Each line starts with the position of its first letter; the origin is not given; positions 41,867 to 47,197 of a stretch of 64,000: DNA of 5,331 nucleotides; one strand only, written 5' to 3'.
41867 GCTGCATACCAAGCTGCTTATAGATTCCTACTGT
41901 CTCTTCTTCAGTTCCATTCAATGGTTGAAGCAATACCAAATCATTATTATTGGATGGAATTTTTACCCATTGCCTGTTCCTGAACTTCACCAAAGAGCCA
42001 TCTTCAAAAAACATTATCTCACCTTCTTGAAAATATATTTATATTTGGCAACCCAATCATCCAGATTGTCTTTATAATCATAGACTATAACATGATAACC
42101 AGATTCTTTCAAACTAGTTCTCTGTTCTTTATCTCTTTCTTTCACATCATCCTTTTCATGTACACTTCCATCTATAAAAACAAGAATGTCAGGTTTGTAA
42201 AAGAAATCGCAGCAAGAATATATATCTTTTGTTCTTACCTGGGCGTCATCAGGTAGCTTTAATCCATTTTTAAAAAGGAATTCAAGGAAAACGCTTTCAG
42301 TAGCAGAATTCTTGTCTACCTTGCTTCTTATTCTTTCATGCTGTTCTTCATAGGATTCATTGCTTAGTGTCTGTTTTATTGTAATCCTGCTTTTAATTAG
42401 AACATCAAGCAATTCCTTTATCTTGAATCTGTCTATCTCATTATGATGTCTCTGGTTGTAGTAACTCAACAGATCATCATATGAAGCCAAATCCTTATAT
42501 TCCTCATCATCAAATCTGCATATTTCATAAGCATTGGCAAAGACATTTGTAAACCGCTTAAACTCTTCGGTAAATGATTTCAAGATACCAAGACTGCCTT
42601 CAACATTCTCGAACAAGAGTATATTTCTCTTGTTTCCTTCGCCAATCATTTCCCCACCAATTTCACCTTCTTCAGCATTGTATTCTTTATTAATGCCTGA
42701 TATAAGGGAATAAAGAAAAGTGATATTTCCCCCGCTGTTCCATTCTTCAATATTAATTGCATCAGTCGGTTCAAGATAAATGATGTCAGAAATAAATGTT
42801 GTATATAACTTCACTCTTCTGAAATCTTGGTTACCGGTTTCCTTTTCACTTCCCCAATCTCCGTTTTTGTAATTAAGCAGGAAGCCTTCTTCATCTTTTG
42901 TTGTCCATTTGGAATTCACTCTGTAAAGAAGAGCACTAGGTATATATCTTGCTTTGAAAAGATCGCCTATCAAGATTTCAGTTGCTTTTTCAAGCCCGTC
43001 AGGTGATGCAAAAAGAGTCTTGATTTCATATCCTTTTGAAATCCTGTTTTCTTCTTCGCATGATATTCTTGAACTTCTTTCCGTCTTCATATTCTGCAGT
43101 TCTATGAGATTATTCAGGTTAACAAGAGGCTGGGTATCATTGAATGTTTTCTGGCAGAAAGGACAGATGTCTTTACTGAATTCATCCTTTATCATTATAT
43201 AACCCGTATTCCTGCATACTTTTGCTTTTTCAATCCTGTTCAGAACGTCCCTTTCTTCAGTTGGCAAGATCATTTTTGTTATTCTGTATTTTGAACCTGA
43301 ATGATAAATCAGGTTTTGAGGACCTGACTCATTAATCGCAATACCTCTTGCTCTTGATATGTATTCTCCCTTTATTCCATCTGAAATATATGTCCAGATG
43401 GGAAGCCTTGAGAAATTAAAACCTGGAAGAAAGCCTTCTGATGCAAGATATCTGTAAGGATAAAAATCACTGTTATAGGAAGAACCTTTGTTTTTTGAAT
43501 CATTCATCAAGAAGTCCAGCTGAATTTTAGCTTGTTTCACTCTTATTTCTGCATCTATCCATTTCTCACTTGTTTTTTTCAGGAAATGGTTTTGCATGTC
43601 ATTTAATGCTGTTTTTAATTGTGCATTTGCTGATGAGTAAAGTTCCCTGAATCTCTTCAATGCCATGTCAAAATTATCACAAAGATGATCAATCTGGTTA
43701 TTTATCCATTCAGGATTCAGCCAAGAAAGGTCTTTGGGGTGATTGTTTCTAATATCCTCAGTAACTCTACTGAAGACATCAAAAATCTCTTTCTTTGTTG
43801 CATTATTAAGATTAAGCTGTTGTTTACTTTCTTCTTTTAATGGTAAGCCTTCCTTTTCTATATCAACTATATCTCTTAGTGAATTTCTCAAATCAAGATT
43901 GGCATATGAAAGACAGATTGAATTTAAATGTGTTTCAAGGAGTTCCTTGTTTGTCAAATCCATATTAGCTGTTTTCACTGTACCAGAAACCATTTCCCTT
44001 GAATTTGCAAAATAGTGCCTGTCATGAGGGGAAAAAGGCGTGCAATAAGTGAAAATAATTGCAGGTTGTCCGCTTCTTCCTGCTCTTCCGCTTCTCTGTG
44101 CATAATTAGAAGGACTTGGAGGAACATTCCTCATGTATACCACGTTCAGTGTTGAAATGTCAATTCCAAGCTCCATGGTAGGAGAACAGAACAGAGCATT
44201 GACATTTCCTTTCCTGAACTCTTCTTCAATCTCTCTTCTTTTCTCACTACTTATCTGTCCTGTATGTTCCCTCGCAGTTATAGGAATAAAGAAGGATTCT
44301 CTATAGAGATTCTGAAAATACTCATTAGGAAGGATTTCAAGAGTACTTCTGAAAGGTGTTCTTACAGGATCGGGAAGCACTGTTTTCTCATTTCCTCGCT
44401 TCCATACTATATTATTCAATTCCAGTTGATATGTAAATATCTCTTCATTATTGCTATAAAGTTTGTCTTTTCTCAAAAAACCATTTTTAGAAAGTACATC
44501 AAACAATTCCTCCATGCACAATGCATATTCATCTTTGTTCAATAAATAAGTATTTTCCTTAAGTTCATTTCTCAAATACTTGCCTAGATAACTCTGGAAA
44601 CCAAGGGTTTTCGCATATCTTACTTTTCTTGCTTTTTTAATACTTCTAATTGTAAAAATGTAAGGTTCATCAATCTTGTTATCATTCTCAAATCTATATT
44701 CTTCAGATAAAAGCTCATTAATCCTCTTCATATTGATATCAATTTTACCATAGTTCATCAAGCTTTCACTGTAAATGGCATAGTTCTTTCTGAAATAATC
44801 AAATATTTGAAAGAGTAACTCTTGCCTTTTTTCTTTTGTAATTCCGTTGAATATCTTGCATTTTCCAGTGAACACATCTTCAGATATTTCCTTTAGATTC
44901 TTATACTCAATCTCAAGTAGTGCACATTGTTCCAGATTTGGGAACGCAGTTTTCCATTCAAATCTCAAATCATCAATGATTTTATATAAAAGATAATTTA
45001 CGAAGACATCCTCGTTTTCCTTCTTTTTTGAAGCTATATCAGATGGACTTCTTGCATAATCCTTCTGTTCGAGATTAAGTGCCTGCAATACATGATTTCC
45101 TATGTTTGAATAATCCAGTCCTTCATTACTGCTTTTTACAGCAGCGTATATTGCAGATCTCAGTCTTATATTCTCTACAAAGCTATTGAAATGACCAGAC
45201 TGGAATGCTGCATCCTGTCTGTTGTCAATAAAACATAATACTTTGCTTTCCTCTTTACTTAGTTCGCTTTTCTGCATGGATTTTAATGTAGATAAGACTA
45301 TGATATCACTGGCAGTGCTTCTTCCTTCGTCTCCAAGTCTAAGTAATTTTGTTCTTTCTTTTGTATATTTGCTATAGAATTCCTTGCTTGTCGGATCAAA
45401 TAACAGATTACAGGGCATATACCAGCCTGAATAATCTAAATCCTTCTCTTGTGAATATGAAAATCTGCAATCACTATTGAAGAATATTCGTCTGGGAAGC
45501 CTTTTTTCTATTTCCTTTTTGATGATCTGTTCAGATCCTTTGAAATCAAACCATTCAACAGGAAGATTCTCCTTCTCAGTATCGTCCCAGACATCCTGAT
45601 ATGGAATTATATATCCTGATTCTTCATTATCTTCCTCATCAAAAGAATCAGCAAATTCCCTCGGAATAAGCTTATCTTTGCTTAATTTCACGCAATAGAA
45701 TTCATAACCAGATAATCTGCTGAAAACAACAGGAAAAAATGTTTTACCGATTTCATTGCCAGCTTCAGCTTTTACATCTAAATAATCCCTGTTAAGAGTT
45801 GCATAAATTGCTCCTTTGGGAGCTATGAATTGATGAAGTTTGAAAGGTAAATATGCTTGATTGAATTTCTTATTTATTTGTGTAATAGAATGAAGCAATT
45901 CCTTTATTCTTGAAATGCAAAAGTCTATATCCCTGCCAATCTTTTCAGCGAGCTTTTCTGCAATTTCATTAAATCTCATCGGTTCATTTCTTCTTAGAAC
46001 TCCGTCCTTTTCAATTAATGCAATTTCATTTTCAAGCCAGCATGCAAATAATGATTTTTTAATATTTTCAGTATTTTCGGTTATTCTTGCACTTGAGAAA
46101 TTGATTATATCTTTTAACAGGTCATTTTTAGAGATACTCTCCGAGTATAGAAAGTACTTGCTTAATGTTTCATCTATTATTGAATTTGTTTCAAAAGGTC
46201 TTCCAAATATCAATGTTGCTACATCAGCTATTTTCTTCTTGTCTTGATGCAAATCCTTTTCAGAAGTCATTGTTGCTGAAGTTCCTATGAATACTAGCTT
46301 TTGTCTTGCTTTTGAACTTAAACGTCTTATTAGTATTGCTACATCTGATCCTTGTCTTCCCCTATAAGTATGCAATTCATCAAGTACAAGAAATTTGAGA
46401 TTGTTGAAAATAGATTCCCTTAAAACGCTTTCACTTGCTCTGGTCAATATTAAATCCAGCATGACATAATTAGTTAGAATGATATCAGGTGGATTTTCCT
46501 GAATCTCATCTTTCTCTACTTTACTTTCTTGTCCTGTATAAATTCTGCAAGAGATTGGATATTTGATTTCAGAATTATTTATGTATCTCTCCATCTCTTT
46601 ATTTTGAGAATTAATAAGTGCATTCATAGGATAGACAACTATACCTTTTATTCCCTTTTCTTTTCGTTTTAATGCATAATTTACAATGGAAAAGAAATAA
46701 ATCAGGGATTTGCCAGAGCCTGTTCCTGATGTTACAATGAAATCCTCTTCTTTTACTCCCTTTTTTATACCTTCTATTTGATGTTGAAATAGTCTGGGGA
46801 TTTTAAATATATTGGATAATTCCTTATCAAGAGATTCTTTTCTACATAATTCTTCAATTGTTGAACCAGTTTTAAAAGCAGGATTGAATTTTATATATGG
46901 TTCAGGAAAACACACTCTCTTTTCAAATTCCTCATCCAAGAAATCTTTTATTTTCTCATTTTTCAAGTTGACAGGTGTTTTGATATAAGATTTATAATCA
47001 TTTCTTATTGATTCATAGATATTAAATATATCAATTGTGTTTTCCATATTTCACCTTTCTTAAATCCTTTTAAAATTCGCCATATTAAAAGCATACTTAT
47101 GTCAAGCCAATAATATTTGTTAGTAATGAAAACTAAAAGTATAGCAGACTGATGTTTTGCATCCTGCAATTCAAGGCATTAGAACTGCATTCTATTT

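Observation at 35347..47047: Atypical class-1-like DISARM operon with helicase, DUF1998-like region and nuclease fused in one polypeptide, and no PLD gene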

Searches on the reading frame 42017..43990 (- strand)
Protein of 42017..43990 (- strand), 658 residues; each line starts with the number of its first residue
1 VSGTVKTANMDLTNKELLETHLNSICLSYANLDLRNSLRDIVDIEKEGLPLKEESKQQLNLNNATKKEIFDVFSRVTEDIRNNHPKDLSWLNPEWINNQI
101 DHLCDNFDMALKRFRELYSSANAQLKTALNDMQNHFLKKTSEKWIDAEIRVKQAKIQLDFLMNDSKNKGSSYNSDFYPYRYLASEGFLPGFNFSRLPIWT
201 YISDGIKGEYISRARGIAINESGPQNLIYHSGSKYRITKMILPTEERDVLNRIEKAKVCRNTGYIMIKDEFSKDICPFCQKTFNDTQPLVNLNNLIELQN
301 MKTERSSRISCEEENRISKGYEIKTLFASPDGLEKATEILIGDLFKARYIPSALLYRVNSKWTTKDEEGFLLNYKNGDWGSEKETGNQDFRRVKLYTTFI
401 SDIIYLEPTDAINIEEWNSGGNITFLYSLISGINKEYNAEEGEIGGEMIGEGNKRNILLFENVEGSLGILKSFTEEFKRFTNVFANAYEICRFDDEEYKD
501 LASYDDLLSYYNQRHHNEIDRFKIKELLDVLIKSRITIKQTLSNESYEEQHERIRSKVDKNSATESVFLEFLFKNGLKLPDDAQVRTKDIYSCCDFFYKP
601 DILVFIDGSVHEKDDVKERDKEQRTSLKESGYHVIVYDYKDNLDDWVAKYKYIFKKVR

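Call 39: predict_structure(alignment_id=A2)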
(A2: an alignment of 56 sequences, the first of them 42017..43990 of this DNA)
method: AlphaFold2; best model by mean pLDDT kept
length: 658 residues; sequences in the alignment: 56
mean_pLDDT: 84.9   pTM: 0.60
mean pLDDT of the five models: 84.9, 84.2, 83.7, 83.0, 82.8
residues with pLDDT >= 90: 273; 70-90: 326; 50-70: 47; < 50: 12
segments of 3 or more residues with pLDDT < 50: 1-9
pLDDT, mean of each block of 10 residues (from residue 1): 34 82 93 86 93 95 96 90 83 95 95 88 91 82 83 82 65 69 80 65 79 81 88 89 66 90 91 89 77 92 87 79 92 82 90 92 90 89 80 92 91 76 91 87 86 85 73 82 92 86 71 76 90 80 73 93 93 95 88 90 92 90 89 92 93 85
secondary structure, 60 per line:
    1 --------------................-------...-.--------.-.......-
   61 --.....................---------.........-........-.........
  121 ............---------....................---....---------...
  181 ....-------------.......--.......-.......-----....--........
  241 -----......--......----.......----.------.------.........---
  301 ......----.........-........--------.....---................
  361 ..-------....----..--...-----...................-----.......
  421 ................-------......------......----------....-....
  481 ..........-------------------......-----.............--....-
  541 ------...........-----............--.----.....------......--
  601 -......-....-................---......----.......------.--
elements in order: H15-30 H53-59 H63-83 H93-101 H103-110 H112-132 H142-161 H165-168 H178-184 E198-204 E207-213 H215-221 E227-230 E233-240 H246-251 E254-259 E264-267 E289-297 E301-306 H311-319 E321-328 E337-341 E345-362 E370-373 E390-408 H414-436 E444-449 E456-461 H472-475 H477-490 H510-515 H521-533 E536-539 H547-557 H563-574 E582-586 E593-598 E602-607 H609-612 H614-629 E633-638 H643-649

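Call 42: fold_search(model_id=the predicted structure, library=pdb)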
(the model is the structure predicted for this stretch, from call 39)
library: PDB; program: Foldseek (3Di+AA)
matches with E <= 10: 332; with E <= 0.001: 2
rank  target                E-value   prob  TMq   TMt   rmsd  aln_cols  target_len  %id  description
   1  6znp_A                9.8e-08  1.00  0.24  0.22   9.9       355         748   10  Crystal Structure of DUF1998 helicase MrfA bound to DNA (released 2020-11-25)
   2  7s9v_B                7.4e-04  0.98  0.17  0.20  20.6       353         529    8  DrmAB:ADP (released 2022-06-15)
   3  1j6w_B                6.1e-02  0.90  0.13  0.39   6.3       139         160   14  CRYSTAL STRUCTURE OF HAEMOPHILUS INFLUENZAE LUXS (released 2001-06-08)
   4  8fbp_U                9.9e-02  0.06  0.08  0.12  23.2       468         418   10  Glutamine synthetase from Pseudomonas aeruginosa, filament double-unit in compressed conformation (released 2024-02-14)
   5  1joe_A                1.3e-01  0.84  0.13  0.43   5.7       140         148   11  Crystal Structure of Autoinducer-2 Production Protein (LuxS) from Heamophilus influenzae (released 2001-08-08)
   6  8dk3_A                1.6e-01  0.04  0.06  0.08  26.6       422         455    9  CryoEM structure of Pseudomonas aeruginosa PA14 JetC ATPase domain bound to DNA and cWHD domain of JetA (released 2022-10-05)
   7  8zku_A                1.9e-01  0.03  0.08  0.07  30.3       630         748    9  Structure of Polycystin-1/Polycystin-2 complex with GOF mutations (released 2025-05-21)
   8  6icq_B                2.2e-01  0.03  0.08  0.12  24.8       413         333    6  Pseudomonas putida CBB5 NdmA QL mutant with theobromine (released 2019-09-04)
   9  3cqz_A                2.5e-01  0.07  0.09  0.04  27.8       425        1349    8  Crystal structure of 10 subunit RNA polymerase II in complex with the inhibitor alpha-amanitin (released 2008-07-22)
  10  1jqw                  2.8e-01  0.75  0.13  0.44   6.2       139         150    9  THE 2.3 ANGSTROM RESOLUTION STRUCTURE OF BACILLUS SUBTILIS LUXS/HOMOCYSTEINE COMPLEX (released 2001-10-24)
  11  9kvx_A                3.3e-01  0.06  0.06  0.10  15.4       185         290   11  Cryo-EM structure of SLC30A10 in Mn2+-bound state, determined in inward-facing conformation (released 2025-10-15)
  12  1ie0                  4.0e-01  0.57  0.13  0.42   6.2       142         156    8  CRYSTAL STRUCTURE OF LUXS (released 2001-10-03)
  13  2vgn_B                4.0e-01  0.04  0.08  0.13  25.9       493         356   10  Structure of S. cerevisiae Dom34, a translation termination-like factor involved in RNA quality control pathways and i (released 2008-01-22)
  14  2dzc_B                4.3e-01  0.30  0.09  0.23   6.1       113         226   12  Crystal Structure Of Biotin Protein Ligase From Pyrococcus Horikoshii, Mutation R48A (released 2007-03-27)
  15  3r3p_B                4.7e-01  0.87  0.10  0.53   5.3        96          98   14  Homing Endonuclease I-Bth0305I Catalytic Domain (released 2011-10-05)
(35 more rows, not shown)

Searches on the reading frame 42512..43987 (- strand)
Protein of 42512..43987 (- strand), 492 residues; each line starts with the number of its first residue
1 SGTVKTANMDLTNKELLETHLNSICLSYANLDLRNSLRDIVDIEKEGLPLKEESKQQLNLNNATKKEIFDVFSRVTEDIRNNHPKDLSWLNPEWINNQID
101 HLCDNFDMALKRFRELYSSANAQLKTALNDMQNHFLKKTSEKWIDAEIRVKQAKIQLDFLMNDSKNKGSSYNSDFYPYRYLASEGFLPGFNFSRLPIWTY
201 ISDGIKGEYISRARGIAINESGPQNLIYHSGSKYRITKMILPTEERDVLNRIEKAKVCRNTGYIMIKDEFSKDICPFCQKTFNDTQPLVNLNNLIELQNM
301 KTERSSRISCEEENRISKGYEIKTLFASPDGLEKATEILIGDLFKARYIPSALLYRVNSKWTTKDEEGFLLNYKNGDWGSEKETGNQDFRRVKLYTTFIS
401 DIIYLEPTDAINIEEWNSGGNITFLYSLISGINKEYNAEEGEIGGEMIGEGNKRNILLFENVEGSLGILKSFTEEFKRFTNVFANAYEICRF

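Call 8: search_protein_families(library=pfam, proteins=[window:42512-43987:-], max_evalue=10)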
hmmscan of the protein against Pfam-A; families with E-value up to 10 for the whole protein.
seq(492 aa): 5 families
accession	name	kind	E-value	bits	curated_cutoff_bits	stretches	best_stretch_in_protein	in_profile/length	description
PF09369.15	MZB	-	0.0045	18.1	24.2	1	426-489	3-65/80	MrfA Zn-binding domain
PF04634.17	YezG-like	-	0.0097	16.5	21.7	1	115-181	63-132/146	Immunity protein YezG-like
PF21349.2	RUBY_RBDX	-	0.024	14.5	26.5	1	257-279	2-23/30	Rubrerythrin, rubredoxin-like domain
PF06093.19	Spt4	-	0.061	13.9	25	1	256-282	2-27/77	Spt4/RpoE2 zinc finger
PF17651.6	Raco_middle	-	0.17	11.9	26.8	1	62-138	32-109/163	RACo middle region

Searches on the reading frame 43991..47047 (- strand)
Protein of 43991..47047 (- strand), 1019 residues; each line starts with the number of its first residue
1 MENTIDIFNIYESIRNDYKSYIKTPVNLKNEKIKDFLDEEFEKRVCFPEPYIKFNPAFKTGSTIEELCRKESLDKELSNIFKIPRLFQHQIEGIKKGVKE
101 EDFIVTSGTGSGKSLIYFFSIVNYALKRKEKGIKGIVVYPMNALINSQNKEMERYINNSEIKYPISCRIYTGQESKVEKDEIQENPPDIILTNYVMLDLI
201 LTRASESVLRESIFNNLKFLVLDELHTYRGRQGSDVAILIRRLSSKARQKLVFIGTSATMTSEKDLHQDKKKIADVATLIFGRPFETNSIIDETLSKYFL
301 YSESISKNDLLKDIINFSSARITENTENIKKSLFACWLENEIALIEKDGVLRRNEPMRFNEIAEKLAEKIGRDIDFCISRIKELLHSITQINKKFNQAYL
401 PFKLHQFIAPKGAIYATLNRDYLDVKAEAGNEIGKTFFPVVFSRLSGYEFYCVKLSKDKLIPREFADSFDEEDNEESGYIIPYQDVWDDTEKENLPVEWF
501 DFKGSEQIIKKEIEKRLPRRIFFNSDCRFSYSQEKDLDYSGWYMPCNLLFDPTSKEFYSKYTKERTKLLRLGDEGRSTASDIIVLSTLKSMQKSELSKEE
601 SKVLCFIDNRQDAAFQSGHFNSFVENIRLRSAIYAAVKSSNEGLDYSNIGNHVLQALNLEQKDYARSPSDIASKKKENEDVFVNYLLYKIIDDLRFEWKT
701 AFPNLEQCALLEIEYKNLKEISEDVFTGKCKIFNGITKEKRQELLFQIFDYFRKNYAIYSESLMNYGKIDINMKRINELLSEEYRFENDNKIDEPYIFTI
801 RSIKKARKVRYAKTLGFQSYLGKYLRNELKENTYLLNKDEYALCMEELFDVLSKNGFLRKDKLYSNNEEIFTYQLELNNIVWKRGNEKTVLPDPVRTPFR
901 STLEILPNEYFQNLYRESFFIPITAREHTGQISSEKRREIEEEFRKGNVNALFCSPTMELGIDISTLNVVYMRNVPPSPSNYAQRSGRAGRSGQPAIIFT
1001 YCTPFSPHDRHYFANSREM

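Call 48: predict_structure(alignment_id=A3)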
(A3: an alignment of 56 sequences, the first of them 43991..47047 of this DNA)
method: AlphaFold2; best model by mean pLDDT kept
length: 1019 residues; sequences in the alignment: 56
mean_pLDDT: 82.0   pTM: 0.79
mean pLDDT of the five models: 82.0, 81.9, 80.6, 79.2, 78.6
residues with pLDDT >= 90: 303; 70-90: 569; 50-70: 120; < 50: 27
segments of 3 or more residues with pLDDT < 50: 981-990, 1006-1019
pLDDT, mean of each block of 10 residues (from residue 1): 68 86 76 86 77 79 85 82 80 91 79 80 87 91 72 74 83 85 93 92 92 95 82 86 93 83 73 89 92 82 74 78 75 88 85 83 91 90 85 74 67 78 71 77 88 91 72 75 84 74 78 86 92 90 87 80 79 72 90 84 83 88 89 93 92 92 92 94 94 72 86 90 70 82 92 92 88 92 79 86 65 83 85 81 90 92 83 94 92 74 77 82 83 83 88 74 65 65 45 69 52 39
secondary structure, 60 per line:
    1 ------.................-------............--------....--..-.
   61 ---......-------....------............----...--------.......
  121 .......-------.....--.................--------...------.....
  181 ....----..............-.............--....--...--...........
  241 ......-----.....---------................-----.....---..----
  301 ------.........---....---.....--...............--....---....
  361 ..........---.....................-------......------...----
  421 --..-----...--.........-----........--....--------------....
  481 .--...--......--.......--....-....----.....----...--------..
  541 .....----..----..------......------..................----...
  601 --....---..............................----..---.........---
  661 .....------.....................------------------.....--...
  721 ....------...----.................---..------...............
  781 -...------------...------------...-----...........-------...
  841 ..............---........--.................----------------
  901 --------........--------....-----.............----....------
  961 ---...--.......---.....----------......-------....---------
elements in order (helices of 4 or more, strands of 3 or more residues): H7-23 H31-42 E51-54 H64-69 H77-80 H88-98 E103-105 H114-127 E135-139 H142-158 E167-169 H176-184 E189-193 H194-202 H204-216 E219-222 H230-246 E252-256 H266-281 H307-315 H319-322 H326-330 H333-343 E344-347 E350-353 H359-370 H374-394 E402-407 E414-416 E430-432 E435-443 E449-456 E459-462 E477-481 H489-494 E500-503 E506-509 H511-514 E519-523 E528-530 E539-545 H564-567 H576-593 E603-606 H610-639 H649-657 H661-664 H672-692 E711-715 H718-724 H738-754 H766-779 E797-799 E812-814 H820-830 H838-854 E858-865 E868-876 E880-884 H909-916 E925-928 H934-946 E951-954 E969-975 H979-983 E994-999 H1007-1010

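Call 52: fold_search(model_id=the predicted structure, library=pdb)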
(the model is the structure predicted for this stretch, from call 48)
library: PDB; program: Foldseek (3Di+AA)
matches with E <= 10: 1379; with E <= 0.001: 438
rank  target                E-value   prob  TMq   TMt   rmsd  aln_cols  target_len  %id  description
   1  6znp_A                1.6e-10  1.00  0.20  0.27  10.7       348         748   23  Crystal Structure of DUF1998 helicase MrfA bound to DNA (released 2020-11-25)
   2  6znq_B                2.3e-10  1.00  0.20  0.28  10.3       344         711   23  Crystal Structure of DUF1998 helicase MrfA bound to DNA and AMPPNP (released 2020-11-25)
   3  6znp_B                3.1e-10  1.00  0.20  0.29   9.6       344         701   22  Crystal Structure of DUF1998 helicase MrfA bound to DNA (released 2020-11-25)
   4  6zns                  5.0e-09  1.00  0.19  0.31   8.3       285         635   26  Crystal Structure of DUF1998 helicase MrfA (released 2020-11-25)
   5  3i5x_A                6.8e-08  1.00  0.20  0.39   8.7       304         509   17  Structure of Mss116p bound to ssRNA and AMP-PNP (released 2009-09-08)
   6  3sqw_A                7.5e-08  1.00  0.20  0.39   8.7       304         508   17  Structure of Mss116p (NTE deletion) bound to ssRNA and AMP-PNP (released 2011-10-12)
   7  4tz6_A                1.3e-07  1.00  0.20  0.40   9.1       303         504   18  DEAD-box helicase Mss116 bound to ssRNA and UDP-BeF (released 2015-01-28)
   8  4tyy_A                2.2e-07  1.00  0.20  0.39   9.8       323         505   17  DEAD-box helicase Mss116 bound to ssRNA and CDP-BeF (released 2014-12-31)
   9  5jch_B                3.6e-07  1.00  0.15  0.23  13.3       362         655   11  Crystal structure of chicken MDA5 with 5'p 10-mer dsRNA and ADP-Mg2+ at 2.95 A resolution (untwinned). (released 2016-06-01)
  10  5jch_A                4.1e-07  1.00  0.15  0.23  13.3       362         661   11  Crystal structure of chicken MDA5 with 5'p 10-mer dsRNA and ADP-Mg2+ at 2.95 A resolution (untwinned). (released 2016-06-01)
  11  8t5s_A                6.6e-07  1.00  0.17  0.24  15.9       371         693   15  Cryo-EM structure of DRH-1 helicase and C-terminal domain bound to dsRNA (released 2024-05-15)
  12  9dlv_D                7.3e-07  1.00  0.17  0.70   4.3       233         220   18  Cryo-EM structure of the human TREX-2.1 complex (LENG8/PCID2/DSS1) bound to DDX39B(UAP56) (released 2025-09-17)
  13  5lb5_B                7.6e-07  1.00  0.18  0.39   8.3       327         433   17  Crystal structure of human RECQL5 helicase in complex with ADP/Mg (tricilinc form). (released 2016-07-06)
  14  5jc3_B                9.7e-07  1.00  0.16  0.23  13.3       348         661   13  Crystal structure of chicken MDA5 with 5'p 10-mer dsRNA and ADP-Mg2+ at 2.6 A resolution (monoclinic form, twinned). (released 2016-06-01)
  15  3zd7_A                1.2e-06  1.00  0.17  0.27  14.0       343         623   12  Snapshot 3 of RIG-I scanning on RNA duplex (released 2013-08-07)
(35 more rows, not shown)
